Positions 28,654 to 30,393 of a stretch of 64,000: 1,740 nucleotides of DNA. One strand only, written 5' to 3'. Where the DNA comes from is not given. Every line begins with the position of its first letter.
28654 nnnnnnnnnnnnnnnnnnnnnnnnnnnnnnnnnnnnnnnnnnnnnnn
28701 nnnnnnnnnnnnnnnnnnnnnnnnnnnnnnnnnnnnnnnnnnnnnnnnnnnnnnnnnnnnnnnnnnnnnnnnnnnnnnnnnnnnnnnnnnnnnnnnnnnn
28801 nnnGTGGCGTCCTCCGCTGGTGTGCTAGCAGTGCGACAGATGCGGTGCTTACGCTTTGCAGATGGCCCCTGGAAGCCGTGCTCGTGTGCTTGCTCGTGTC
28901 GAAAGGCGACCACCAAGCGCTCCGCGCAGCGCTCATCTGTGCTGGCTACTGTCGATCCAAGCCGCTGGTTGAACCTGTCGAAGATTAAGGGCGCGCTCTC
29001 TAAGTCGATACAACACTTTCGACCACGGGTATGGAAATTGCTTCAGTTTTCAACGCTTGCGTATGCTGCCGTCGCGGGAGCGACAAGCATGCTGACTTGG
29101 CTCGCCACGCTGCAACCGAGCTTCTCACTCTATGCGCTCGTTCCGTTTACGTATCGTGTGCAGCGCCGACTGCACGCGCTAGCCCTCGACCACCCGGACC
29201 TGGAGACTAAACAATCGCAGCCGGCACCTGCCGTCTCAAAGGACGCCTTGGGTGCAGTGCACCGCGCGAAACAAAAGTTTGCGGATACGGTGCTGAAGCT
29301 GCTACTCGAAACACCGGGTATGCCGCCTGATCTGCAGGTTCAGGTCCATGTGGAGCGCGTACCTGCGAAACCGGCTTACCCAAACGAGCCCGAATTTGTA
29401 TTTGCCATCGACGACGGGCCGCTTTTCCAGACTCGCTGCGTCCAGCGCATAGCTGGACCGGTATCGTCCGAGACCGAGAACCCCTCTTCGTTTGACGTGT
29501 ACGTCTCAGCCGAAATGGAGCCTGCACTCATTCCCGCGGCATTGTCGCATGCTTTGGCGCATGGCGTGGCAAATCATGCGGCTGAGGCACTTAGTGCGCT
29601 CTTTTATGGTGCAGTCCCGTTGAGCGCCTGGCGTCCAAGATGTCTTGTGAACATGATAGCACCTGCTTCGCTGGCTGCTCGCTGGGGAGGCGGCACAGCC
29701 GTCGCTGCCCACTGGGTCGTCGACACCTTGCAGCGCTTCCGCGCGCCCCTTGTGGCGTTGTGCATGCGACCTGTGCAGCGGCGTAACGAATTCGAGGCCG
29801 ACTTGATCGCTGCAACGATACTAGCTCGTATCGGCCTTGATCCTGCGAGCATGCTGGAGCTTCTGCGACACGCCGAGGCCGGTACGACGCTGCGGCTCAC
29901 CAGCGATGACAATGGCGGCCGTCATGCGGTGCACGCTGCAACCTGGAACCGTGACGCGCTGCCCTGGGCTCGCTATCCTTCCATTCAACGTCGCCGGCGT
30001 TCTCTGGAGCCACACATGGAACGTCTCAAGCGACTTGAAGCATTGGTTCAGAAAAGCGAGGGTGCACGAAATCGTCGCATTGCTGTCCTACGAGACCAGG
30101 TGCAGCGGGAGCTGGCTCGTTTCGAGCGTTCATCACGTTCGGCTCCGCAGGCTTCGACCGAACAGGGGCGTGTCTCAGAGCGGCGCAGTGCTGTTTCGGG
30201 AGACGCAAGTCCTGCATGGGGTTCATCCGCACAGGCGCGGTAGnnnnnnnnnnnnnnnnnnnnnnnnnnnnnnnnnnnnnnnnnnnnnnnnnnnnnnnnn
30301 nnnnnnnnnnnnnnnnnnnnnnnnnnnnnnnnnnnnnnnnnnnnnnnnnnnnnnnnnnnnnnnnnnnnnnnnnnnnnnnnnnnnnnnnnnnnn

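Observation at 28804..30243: Oma1-like M48 metallopeptidase homolog with HExxH changed to HAxxH (predicted pseudo-protease)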

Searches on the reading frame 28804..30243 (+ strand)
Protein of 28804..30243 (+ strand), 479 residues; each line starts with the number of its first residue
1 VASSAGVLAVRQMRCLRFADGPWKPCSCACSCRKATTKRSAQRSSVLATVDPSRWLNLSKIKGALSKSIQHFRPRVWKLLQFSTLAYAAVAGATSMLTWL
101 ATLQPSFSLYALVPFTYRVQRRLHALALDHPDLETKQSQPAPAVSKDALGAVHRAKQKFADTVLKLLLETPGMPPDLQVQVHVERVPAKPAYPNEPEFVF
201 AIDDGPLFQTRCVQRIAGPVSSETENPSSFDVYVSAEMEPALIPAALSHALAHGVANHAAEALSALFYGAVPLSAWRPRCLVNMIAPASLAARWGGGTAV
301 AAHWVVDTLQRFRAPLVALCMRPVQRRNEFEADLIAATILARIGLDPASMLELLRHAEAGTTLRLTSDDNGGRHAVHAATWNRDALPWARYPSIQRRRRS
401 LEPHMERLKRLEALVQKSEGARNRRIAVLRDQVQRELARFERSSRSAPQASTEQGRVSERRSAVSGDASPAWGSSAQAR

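Call 3: search_protein_families(library=pfam, proteins=[window:28804-30243:+], max_evalue=1)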
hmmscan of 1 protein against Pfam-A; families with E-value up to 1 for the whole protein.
window:28804-30243:+ (479 aa): 2 families
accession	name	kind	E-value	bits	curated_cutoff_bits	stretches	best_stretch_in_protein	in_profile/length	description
PF01435.24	Peptidase_M48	-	1.4e-06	28.7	20.3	1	244-414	66-182/186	Peptidase family M48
PF19292.4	KPBB_C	-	0.12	11.9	27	1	48-81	66-99/238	Phosphorylase b kinase C-terminal domain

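Call 4: search_solved_structures(query=window:28804-30243:+, max_evalue=10, show_alignments=3)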
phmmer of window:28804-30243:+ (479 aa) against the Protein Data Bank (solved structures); distinct sequences matched with E-value up to 10: 0.

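Call 6: find_homologous_proteins(query=window:28804-30243:+, max_evalue=0.001)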
Query window:28804-30243:+ (479 aa): 3 proteins with E <= 0.001 among 8000 candidates.
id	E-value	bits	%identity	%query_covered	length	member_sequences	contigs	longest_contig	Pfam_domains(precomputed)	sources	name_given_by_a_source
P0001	1.5e-287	972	100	93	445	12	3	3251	PF01435.25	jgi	jgi:Zn-dependent protease with chaperone function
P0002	5.1e-139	482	57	86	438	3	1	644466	PF01435.25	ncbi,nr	ncbi:hypothetical protein CCYA_CCYA08G2303 [Cyanidiococcus yangmingshanensis]|nr:hypothetical protei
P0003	3.5e-128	446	58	80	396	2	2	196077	PF01435.25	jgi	jgi:hypothetical protein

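Call 15: list_cluster_members(proteins=[window:28840-30240:+, P0001, P0002, P0003])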
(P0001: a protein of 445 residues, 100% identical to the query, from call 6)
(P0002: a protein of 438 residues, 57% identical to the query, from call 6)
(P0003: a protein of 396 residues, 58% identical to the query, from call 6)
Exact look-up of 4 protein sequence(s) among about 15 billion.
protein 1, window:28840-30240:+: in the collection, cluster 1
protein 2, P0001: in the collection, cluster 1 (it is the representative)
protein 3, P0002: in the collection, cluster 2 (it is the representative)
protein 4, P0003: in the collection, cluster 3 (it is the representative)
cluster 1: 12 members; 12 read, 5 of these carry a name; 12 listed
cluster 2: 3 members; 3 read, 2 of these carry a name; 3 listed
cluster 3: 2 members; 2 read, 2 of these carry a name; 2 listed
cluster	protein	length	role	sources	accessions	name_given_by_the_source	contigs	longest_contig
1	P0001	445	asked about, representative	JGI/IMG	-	Zn-dependent protease with chaperone function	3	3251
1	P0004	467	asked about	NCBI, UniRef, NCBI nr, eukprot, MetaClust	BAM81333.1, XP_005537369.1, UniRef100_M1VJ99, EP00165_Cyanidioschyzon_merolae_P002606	hypothetical protein CYME_CMN248C [Cyanidioschyzon merolae strain 10D] | Peptidase M48 domain-containing protein n=1 Tax=Cyanidioschyzon merolae (strain NIES-3377 ... | XP_005537369.1 hypothetical protein CYME_CMN248C [Cyanidioschyzon merolae strain 10D]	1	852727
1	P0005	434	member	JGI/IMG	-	hypothetical protein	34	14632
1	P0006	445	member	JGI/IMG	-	Zn-dependent protease with chaperone function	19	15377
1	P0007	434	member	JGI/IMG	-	hypothetical protein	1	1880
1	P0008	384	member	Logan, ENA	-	-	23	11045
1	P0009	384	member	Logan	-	-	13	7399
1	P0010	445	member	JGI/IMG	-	-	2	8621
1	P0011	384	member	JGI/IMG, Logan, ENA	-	-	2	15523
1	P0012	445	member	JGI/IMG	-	-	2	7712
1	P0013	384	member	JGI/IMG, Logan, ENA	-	-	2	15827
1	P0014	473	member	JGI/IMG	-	-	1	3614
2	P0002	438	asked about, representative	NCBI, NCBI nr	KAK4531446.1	hypothetical protein CCYA_CCYA08G2303 [Cyanidiococcus yangmingshanensis]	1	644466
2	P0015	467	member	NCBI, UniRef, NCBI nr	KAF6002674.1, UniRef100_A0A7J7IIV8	hypothetical protein F1559_001503 [Cyanidiococcus yangmingshanensis] | Peptidase M48 domain-containing protein n=1 Tax=Cyanidiococcus yangmingshanensis ...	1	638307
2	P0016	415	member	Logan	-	-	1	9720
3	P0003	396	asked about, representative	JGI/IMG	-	hypothetical protein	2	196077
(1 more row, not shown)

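Call 16: search_protein_representatives(alignment_id=A1)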
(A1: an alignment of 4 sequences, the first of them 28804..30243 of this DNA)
Query: 4 sequences, 426 profile positions. Proteins with E-value up to 0.001 (for the whole library): 5; up to 1e-10: 3; up to 1e-30: 3. The best 5 are listed.
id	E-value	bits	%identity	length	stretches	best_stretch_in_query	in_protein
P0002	1.3e-247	837.9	-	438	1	1-426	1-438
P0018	2.5e-41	158.3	-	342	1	64-416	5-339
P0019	2.2e-35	138.7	-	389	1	40-409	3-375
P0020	9.3e-05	37.8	-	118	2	283-317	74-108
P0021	9.6e-04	34.4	-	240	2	279-319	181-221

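Call 19: list_cluster_members(proteins=[P0018, P0019, P0020, P0021])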
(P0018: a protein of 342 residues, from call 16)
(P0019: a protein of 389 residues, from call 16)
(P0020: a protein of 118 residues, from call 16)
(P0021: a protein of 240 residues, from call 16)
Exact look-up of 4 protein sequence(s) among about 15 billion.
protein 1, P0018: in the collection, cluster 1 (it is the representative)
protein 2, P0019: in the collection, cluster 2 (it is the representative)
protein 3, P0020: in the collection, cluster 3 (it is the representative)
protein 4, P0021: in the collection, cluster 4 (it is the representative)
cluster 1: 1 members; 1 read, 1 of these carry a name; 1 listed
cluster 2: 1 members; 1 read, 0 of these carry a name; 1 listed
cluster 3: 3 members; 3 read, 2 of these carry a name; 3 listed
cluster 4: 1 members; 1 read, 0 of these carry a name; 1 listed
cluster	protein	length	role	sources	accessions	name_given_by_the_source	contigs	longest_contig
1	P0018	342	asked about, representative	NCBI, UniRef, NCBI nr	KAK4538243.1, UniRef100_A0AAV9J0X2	hypothetical protein CDCA_CDCA16G4268 [Cyanidium caldarium] | Peptidase M48 domain-containing protein n=1 Tax=Cyanidium caldarium TaxID=2771 ...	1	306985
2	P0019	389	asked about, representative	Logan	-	-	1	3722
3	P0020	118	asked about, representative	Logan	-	-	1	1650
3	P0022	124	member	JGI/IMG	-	Zn-dependent protease with chaperone function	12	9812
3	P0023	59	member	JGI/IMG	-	predicted Zn-dependent protease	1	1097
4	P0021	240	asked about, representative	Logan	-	-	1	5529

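Call 20: search_solved_structures(query=A2, max_evalue=10, show_alignments=4)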
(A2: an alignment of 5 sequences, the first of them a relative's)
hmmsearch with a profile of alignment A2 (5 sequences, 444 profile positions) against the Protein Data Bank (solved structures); distinct sequences matched with E-value up to 10: 7.
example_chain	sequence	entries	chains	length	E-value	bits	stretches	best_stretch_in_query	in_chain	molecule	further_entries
6ait_A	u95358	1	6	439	0.0057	18.8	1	306-337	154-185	Beta-barrel assembly-enhancing protease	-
6sar_A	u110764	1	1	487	0.0065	18.6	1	306-337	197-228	Beta-barrel assembly-enhancing protease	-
28jq_F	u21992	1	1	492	0.0066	18.6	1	306-337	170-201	Beta-barrel assembly-enhancing protease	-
28jr_F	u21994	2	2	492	0.0066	18.6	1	306-337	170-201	Beta-barrel assembly-enhancing protease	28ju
28jl_F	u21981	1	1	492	0.0073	18.4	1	306-337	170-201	Beta-barrel assembly-enhancing protease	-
9clb_B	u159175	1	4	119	2.8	9.9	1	325-426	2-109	aBAK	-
8eja_B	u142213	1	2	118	3.7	9.5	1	325-426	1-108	aBAK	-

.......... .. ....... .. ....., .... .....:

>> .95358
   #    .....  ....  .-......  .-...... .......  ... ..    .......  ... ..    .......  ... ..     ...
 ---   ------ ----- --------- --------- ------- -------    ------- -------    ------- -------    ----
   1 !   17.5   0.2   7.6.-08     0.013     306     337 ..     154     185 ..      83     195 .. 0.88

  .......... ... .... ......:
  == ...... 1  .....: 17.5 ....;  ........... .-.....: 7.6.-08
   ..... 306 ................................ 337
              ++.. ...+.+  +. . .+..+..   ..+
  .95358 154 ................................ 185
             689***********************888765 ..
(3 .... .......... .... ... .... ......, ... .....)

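Call 25: find_encoding_contigs(protein=P0002, flank=6000, max_places=3)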
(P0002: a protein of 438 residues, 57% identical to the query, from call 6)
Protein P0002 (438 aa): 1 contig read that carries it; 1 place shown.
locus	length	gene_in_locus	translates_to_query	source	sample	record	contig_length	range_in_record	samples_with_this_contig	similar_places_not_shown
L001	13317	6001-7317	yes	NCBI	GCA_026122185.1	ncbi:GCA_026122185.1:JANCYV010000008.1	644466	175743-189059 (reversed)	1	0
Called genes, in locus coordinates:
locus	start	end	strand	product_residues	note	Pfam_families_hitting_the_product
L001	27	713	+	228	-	PF00293:NUDIX, PF22327:Nudt16-like (faint)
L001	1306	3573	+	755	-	PF22908:PHD_NSD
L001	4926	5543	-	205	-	PF01217:Clat_adaptor_s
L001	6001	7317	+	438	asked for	PF01435:Peptidase_M48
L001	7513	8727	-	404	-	PF02881:SRP54_N, PF13481:AAA_25 (weak), PF25199:nSTAND_NTPase5 (weak), PF00448:SRP54, PF13614:AAA_31 (faint)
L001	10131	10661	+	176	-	-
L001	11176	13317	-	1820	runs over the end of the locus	PF01926:MMR_HSR1 (faint), PF00664:ABC_membrane, PF02463:SMC_N (faint), PF00005:ABC_tran, PF01935:DUF87 (faint), PF13555:AAA_29 (faint), PF00664:ABC_membrane, PF00005:ABC_tran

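Call 26: find_encoding_contigs(protein=P0003, flank=6000, max_places=3)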
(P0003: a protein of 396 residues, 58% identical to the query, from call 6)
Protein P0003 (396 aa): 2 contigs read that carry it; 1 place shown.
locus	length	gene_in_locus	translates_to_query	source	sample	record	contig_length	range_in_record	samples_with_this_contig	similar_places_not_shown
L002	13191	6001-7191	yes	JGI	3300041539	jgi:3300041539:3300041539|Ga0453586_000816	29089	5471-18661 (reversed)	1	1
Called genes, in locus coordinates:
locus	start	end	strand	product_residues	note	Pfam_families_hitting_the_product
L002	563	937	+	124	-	PF00293:NUDIX, PF22327:Nudt16-like (weak)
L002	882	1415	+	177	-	-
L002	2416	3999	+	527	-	PF22908:PHD_NSD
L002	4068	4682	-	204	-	PF01217:Clat_adaptor_s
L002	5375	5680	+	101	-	-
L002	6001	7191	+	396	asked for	PF01435:Peptidase_M48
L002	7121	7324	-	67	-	-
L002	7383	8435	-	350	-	PF13401:AAA_22 (faint), PF02881:SRP54_N, PF00448:SRP54, PF13614:AAA_31 (faint)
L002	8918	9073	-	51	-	-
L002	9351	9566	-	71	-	-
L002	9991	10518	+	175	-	-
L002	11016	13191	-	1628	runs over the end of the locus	PF00664:ABC_membrane, PF00005:ABC_tran, PF01926:MMR_HSR1 (faint), PF02463:SMC_N (faint), PF13555:AAA_29 (faint), PF00664:ABC_membrane, PF00005:ABC_tran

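Call 30: find_homologous_proteins(query=A2, max_evalue=10)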
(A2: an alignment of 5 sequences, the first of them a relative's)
Query A2 (5 sequences) (467 aa, profile of the alignment): 6 proteins with E <= 10 among 8000 candidates.
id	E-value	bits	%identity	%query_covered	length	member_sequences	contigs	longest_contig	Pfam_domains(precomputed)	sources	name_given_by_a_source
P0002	4.1e-223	759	57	88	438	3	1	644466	PF01435.25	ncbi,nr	ncbi:hypothetical protein CCYA_CCYA08G2303 [Cyanidiococcus yangmingshanensis]|nr:hypothetical protei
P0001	2.1e-205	701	100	95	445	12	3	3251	PF01435.25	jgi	jgi:Zn-dependent protease with chaperone function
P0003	1.5e-204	698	58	82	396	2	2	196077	PF01435.25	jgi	jgi:hypothetical protein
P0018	1.0e-134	468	35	72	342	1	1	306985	PF01435.25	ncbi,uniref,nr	ncbi:hypothetical protein CDCA_CDCA16G4268 [Cyanidium caldarium]|uniref:Peptidase M48 domain-contain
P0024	2.5e-1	28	31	23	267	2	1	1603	PF01435.25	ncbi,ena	-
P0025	3.5e+0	25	44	4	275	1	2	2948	PF01435.25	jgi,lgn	-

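Call 35: search_protein_families(library=ncbifam, proteins=[window:28840-30240:+, P0018, P0019, P0020, P0024, P0025, P0021], max_evalue=1)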
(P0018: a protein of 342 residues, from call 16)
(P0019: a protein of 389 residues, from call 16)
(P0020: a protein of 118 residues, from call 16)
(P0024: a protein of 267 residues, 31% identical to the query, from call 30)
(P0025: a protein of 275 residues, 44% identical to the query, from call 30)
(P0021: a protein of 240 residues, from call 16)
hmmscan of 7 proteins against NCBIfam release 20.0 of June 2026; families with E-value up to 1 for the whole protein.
window:28840-30240:+ (467 aa): 0 families

P0018 (342 aa): 4 families
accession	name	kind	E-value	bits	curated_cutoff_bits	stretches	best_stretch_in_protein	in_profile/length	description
NF002669.0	PRK02391.1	equivalog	0.0024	17.1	341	1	128-248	127-237/298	zinc metalloprotease HtpX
NF052400.1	M48_BAM_BepA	equivalog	0.0026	16.6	570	1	220-271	196-246/483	beta-barrel assembly-enhancing protease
NF047541.1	telomere_Tpg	equivalog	0.082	12.9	90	1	242-304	73-137/183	telomere-protecting terminal protein Tpg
NF002775.0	PRK02870.1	equivalog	0.22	10.7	285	1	128-213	166-245/338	zinc metalloprotease HtpX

P0019 (389 aa): 2 families
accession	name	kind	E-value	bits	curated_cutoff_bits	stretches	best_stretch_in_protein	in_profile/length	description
NF052400.1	M48_BAM_BepA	equivalog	0.0018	17.1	570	1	172-268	129-220/483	beta-barrel assembly-enhancing protease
NF002669.0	PRK02391.1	equivalog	0.11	11.6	341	1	161-258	125-227/298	zinc metalloprotease HtpX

P0020 (118 aa): 2 families
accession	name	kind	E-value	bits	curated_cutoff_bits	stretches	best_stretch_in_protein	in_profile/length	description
NF052400.1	M48_BAM_BepA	equivalog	2.9e-08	32.9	570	1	2-109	114-224/483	beta-barrel assembly-enhancing protease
NF052399.1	M48_lipo_LoiP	exception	0.0011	18.5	365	1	2-102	110-206/247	metalloprotease LoiP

P0024 (267 aa): 4 families
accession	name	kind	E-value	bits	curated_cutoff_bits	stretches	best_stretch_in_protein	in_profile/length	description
NF052400.1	M48_BAM_BepA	equivalog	4.2e-38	131.3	570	1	10-250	14-253/483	beta-barrel assembly-enhancing protease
NF052399.1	M48_lipo_LoiP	exception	2.7e-14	53.2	365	1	13-254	7-244/247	metalloprotease LoiP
NF003965.0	PRK05457.1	equivalog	0.0027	17.1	245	1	64-136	75-145/285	protease HtpX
NF003425.0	PRK04897.1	equivalog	0.072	12.3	355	1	72-136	85-148/298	zinc metalloprotease HtpX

P0025 (275 aa): 10 families
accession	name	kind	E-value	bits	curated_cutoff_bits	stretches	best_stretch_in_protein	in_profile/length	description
NF052400.1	M48_BAM_BepA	equivalog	4.6e-29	101.5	570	1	58-252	53-249/483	beta-barrel assembly-enhancing protease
NF052399.1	M48_lipo_LoiP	exception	8.2e-23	81.1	365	1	40-258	25-242/247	metalloprotease LoiP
NF002363.0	PRK01345.1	equivalog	1.5e-06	27.6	422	2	122-216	109-215/318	zinc metalloprotease HtpX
NF002775.0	PRK02870.1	equivalog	1.6e-05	24.3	285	1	118-174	154-208/338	zinc metalloprotease HtpX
NF002669.0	PRK02391.1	equivalog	5.9e-05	22.4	341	1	122-172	119-164/298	zinc metalloprotease HtpX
NF002826.0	PRK03001.1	equivalog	0.00026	20.3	369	1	122-215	110-214/285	zinc metalloprotease HtpX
NF003425.0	PRK04897.1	equivalog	0.0051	16.1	355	1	120-164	120-163/298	zinc metalloprotease HtpX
NF003965.0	PRK05457.1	equivalog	0.0078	15.6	245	1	122-150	119-145/285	protease HtpX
NF038099.1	AsSugarArsM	exception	0.028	13.6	400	1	106-169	248-308/321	arsenosugar biosynthesis arsenite methyltransferase ArsM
NF002322.0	PRK01265.1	equivalog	0.031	13.7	275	1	117-161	120-162/325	zinc metalloprotease HtpX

P0021 (240 aa): 10 families
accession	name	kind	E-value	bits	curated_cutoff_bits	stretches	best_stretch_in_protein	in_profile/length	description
NF052400.1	M48_BAM_BepA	equivalog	9.9e-17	60.9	570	1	93-239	94-244/483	beta-barrel assembly-enhancing protease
NF052399.1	M48_lipo_LoiP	exception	2.6e-11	43.4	365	1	99-240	96-232/247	metalloprotease LoiP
NF002826.0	PRK03001.1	equivalog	7.3e-09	35.2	369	1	91-229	87-233/285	zinc metalloprotease HtpX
NF002669.0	PRK02391.1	equivalog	3.3e-06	26.5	341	1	92-156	97-162/298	zinc metalloprotease HtpX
NF002363.0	PRK01345.1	equivalog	4.1e-06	26.1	422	1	92-230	87-234/318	zinc metalloprotease HtpX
NF002322.0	PRK01265.1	equivalog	6.3e-05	22.6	275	1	97-151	108-163/325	zinc metalloprotease HtpX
NF002839.0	PRK03072.1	equivalog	0.00016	20.9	412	1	99-223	99-233/291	zinc metalloprotease HtpX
NF003965.0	PRK05457.1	equivalog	0.0035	16.7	245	1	106-139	114-146/285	protease HtpX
NF003425.0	PRK04897.1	equivalog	0.004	16.4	355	1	93-153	101-163/298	zinc metalloprotease HtpX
NF002775.0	PRK02870.1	equivalog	0.0049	16.2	285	1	111-156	158-202/338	zinc metalloprotease HtpX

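Call 36: predict_structure(alignment_id=A3)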
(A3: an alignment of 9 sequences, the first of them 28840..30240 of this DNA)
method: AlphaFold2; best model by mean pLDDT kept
length: 467 residues; sequences in the alignment: 9
mean_pLDDT: 68.7   pTM: 0.65
mean pLDDT of the five models: 68.7, 65.7, 61.3, 58.1, 57.9
residues with pLDDT >= 90: 102; 70-90: 160; 50-70: 69; < 50: 136
segments of 3 or more residues with pLDDT < 50: 1-41, 113-135, 176-194, 208-212, 350-373, 441-444, 452-467
pLDDT, mean of each block of 10 residues (from residue 1): 33 36 34 38 58 77 81 69 65 62 72 43 40 59 93 95 87 56 37 56 60 67 86 93 82 80 80 78 79 84 83 87 96 96 76 38 36 55 91 97 94 96 95 71 49 43 34
secondary structure, 60 per line:
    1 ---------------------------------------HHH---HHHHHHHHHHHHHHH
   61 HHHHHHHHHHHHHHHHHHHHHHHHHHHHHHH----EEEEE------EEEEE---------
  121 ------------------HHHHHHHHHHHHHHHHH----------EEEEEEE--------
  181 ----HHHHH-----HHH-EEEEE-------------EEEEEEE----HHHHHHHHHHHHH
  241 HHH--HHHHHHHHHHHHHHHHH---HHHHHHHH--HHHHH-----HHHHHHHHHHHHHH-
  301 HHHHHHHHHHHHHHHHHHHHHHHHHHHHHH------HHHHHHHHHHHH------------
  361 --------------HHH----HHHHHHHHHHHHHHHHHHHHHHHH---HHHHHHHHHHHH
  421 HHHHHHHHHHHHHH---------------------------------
elements in order: H46-91 E96-100 E107-111 H139-155 E166-172 H185-189 E199-203 E217-223 H228-243 H246-262 H266-273 H276-280 H286-299 H301-330 H337-348 H382-405 H409-434
